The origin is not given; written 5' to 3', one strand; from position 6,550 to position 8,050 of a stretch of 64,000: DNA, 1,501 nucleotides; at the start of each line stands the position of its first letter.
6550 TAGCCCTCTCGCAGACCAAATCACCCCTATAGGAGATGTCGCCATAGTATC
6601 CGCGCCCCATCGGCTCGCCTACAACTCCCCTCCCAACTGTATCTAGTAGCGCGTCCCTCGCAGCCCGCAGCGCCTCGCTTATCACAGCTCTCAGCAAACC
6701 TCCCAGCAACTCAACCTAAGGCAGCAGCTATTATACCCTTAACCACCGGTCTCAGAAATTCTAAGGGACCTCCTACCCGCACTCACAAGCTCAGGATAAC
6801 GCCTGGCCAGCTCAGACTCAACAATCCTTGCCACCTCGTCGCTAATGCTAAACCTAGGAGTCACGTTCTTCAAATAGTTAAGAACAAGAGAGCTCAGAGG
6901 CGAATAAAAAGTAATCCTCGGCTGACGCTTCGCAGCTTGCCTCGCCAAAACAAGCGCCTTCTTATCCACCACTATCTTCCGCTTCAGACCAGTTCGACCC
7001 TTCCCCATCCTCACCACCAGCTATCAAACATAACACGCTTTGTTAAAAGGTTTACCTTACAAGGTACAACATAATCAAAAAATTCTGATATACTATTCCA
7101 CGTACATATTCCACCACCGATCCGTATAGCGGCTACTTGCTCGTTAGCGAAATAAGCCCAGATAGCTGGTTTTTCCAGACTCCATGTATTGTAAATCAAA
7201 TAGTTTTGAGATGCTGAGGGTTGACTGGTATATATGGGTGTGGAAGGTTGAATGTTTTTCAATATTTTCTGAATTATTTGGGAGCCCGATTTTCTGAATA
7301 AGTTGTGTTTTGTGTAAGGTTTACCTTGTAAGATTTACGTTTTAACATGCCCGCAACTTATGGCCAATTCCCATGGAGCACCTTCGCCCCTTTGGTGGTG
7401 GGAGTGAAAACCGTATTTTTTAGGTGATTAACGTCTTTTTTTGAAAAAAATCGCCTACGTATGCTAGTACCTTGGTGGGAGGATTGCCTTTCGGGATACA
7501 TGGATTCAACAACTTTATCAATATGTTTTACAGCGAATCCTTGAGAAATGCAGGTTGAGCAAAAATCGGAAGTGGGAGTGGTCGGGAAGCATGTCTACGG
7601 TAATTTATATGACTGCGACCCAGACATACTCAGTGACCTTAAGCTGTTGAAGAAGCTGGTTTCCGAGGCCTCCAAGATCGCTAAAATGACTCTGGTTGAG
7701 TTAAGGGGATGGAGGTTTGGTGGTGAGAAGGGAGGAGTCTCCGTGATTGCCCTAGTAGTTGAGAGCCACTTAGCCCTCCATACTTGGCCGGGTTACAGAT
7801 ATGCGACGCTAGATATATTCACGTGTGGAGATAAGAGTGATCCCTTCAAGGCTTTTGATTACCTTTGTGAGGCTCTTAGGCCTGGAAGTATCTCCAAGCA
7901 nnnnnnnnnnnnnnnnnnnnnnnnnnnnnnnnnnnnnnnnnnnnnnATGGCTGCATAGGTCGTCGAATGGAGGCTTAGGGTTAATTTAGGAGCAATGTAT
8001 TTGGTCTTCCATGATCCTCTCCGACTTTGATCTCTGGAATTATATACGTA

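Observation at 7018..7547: Unusually long AT-rich intergenic region with two copies of the near-palindromic 12-mer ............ about 270 bp apart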

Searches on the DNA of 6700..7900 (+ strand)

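Call 5: search_rna_families(source=window, start=6700, end=7900, threshold=evalue, max_evalue=10, show_alignments=3)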
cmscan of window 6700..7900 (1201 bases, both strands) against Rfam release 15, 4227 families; matches with E-value up to 10: 1.
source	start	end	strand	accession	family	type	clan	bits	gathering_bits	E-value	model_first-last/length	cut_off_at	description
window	7206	7263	+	RF01295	SCARNA7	Gene; snRNA; snoRNA; scaRNA;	-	12.1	65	1.8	1-330/330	no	Small Cajal body-specific RNA 7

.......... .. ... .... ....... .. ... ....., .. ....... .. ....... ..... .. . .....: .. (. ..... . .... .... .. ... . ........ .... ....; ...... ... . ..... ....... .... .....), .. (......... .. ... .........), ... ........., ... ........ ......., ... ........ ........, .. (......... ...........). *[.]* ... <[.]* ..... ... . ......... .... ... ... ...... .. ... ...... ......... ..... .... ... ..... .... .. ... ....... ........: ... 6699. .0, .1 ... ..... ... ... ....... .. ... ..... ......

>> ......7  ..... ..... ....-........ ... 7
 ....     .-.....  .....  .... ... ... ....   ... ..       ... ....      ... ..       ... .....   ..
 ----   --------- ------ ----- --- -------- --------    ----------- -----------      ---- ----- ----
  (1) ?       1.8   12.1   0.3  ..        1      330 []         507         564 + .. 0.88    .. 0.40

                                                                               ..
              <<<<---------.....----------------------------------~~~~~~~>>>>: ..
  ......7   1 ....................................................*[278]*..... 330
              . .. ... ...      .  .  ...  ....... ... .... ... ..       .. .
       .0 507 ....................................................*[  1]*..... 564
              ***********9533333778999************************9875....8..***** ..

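Call 12: search_dna_similar(query=window:7018-7547:+, collection=plasmids, mode=distant, max_evalue=1)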
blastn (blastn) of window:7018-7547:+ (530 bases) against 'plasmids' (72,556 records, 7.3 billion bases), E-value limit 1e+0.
No match.

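Call 13: search_dna_similar(query=window:7018-7547:+, collection=phages, mode=distant, max_evalue=1)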
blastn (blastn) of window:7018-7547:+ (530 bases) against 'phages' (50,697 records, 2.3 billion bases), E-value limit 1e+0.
No match.
